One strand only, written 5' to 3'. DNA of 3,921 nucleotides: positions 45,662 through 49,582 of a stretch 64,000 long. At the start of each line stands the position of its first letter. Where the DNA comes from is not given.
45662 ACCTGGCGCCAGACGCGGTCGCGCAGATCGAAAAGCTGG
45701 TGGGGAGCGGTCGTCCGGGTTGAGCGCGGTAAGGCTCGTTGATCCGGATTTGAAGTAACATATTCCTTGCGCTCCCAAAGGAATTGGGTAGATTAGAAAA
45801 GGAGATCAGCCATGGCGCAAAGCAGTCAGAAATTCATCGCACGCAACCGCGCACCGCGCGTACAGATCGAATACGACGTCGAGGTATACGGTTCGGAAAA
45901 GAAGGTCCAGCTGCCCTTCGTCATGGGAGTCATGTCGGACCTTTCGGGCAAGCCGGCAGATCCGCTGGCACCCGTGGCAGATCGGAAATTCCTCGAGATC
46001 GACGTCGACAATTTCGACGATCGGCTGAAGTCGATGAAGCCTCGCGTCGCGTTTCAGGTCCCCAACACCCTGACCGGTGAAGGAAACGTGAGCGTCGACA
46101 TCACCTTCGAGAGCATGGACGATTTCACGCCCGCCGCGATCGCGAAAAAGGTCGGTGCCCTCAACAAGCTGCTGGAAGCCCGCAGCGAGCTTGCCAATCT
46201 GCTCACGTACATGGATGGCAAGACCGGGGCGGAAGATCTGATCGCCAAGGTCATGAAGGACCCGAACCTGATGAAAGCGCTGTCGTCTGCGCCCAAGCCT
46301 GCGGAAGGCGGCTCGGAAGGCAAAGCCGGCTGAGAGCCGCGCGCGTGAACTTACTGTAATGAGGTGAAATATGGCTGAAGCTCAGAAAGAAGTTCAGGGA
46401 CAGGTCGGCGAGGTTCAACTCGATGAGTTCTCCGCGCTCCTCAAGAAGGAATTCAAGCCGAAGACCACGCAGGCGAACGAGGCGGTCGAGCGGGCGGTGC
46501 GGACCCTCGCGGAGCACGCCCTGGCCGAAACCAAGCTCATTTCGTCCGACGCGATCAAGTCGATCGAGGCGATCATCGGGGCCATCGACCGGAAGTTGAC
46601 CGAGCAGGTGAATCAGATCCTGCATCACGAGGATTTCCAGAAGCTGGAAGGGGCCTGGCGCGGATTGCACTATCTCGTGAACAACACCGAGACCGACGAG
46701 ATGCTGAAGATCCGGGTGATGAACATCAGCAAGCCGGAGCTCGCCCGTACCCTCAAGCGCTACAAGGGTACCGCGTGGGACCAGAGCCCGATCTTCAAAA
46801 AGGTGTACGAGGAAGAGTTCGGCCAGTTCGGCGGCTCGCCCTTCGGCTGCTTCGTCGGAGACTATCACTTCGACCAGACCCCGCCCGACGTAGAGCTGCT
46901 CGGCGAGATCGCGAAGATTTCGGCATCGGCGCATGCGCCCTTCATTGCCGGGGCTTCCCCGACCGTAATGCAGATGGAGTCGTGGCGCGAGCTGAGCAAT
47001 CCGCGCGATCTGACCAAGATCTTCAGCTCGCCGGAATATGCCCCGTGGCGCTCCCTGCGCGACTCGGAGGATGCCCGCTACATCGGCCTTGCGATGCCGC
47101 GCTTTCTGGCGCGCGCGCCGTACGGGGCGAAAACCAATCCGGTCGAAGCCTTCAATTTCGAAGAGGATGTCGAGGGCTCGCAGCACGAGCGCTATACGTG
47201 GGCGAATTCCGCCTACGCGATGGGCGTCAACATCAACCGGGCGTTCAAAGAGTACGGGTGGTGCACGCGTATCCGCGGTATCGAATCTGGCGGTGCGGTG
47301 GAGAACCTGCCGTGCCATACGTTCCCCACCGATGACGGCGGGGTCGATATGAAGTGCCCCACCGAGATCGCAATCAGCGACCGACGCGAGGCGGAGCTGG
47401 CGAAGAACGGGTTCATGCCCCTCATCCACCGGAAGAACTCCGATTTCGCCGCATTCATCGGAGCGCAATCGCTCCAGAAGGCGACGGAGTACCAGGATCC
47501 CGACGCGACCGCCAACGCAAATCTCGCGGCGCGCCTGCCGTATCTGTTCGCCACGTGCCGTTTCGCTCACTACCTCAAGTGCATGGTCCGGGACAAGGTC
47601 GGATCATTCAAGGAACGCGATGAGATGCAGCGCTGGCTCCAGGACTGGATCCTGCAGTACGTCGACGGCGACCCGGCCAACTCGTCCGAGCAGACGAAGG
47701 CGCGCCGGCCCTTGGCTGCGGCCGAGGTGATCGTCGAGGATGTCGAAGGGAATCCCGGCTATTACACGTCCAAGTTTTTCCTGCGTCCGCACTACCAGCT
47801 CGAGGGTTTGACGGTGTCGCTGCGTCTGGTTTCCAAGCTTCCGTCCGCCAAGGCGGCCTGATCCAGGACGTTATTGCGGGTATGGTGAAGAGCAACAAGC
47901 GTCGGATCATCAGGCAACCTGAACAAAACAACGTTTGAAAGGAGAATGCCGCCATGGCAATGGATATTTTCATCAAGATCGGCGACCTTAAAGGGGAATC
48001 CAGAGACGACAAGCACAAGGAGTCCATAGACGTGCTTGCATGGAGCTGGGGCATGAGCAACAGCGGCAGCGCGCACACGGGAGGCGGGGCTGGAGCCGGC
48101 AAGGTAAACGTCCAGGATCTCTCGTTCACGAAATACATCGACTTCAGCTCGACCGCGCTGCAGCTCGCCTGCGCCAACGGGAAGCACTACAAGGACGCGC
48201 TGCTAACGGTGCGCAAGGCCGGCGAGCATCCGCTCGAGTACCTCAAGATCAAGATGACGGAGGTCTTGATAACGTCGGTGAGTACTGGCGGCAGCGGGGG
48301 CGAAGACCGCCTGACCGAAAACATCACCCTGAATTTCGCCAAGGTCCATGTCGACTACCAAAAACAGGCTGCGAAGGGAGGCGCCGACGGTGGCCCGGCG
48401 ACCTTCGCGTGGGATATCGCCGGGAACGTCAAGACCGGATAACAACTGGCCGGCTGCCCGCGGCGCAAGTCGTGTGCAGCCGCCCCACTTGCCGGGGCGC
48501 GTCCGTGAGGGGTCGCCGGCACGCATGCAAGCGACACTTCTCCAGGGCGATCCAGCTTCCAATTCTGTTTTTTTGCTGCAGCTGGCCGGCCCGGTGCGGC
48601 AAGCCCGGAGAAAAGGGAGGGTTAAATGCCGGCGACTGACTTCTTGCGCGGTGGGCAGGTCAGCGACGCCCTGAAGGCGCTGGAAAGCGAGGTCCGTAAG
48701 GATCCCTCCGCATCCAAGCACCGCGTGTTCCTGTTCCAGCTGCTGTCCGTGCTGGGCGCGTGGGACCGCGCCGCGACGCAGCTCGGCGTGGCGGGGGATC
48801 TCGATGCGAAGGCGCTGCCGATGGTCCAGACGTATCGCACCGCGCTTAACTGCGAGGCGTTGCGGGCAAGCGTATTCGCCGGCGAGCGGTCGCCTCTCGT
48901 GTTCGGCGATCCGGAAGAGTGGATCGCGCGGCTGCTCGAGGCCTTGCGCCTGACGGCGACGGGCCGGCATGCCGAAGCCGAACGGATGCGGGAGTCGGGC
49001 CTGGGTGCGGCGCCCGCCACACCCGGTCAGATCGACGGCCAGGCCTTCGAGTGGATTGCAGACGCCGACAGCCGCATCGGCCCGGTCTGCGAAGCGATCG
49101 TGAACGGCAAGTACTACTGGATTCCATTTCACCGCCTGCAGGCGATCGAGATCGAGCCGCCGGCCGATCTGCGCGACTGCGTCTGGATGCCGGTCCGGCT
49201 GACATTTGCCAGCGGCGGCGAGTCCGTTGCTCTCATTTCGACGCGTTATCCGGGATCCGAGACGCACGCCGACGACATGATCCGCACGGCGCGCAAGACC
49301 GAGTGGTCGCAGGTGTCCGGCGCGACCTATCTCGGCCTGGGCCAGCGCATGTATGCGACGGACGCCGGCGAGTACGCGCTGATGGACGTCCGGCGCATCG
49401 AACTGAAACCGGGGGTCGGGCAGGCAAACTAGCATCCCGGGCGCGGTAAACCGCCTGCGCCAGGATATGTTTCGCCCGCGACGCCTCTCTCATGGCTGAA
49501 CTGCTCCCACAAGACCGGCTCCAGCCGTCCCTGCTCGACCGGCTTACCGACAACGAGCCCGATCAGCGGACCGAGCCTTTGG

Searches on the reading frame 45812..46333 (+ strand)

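Call 15: search_protein_families(library=pfam, proteins=[window:45812-46333:+], max_evalue=0.001)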
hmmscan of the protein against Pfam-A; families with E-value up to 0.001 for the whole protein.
window:45812-46333:+ (173 aa): 1 family
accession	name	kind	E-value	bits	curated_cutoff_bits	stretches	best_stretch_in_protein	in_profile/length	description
PF05591.17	T6SS_VipA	-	1.4e-58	197.5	24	1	10-160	2-153/155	Type VI secretion system, VipA, VC_A0107 or Hcp2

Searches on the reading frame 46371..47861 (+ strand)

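Call 15: search_protein_families(library=pfam, proteins=[window:46371-47861:+], max_evalue=0.001)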
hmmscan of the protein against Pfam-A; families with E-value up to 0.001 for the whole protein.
window:46371-47861:+ (496 aa): 2 families
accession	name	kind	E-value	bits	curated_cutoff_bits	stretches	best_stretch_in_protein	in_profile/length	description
PF05943.17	VipB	-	2.5e-136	454.1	27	1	67-369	2-301/301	EvpB/VC_A0108, tail sheath N-terminal domain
PF18945.5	VipB_2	-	2.8e-44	150.4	27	1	379-490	2-112/112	EvpB/VC_A0108, tail sheath gpW/gp25-like domain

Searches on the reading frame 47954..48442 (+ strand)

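Call 15: search_protein_families(library=pfam, proteins=[window:47954-48442:+], max_evalue=0.001)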
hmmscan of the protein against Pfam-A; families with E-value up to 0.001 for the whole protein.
window:47954-48442:+ (162 aa): 1 family
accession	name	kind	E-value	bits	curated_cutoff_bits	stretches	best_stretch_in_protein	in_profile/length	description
PF05638.18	T6SS_HCP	-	1.2e-40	139.3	23.5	1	6-135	1-129/129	Type VI secretion system effector, Hcp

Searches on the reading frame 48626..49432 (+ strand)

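Call 15: search_protein_families(library=pfam, proteins=[window:48626-49432:+], max_evalue=0.001)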
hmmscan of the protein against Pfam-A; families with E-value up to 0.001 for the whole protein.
window:48626-49432:+ (268 aa): 2 families
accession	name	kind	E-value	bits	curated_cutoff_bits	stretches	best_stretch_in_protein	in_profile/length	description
PF07024.18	ImpE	-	1.8e-46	157.6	25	1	138-258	1-121/122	ImpE protein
PF13432.12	TPR_16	-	0.00023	22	32.7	0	3-53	4-53/65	Tetratricopeptide repeat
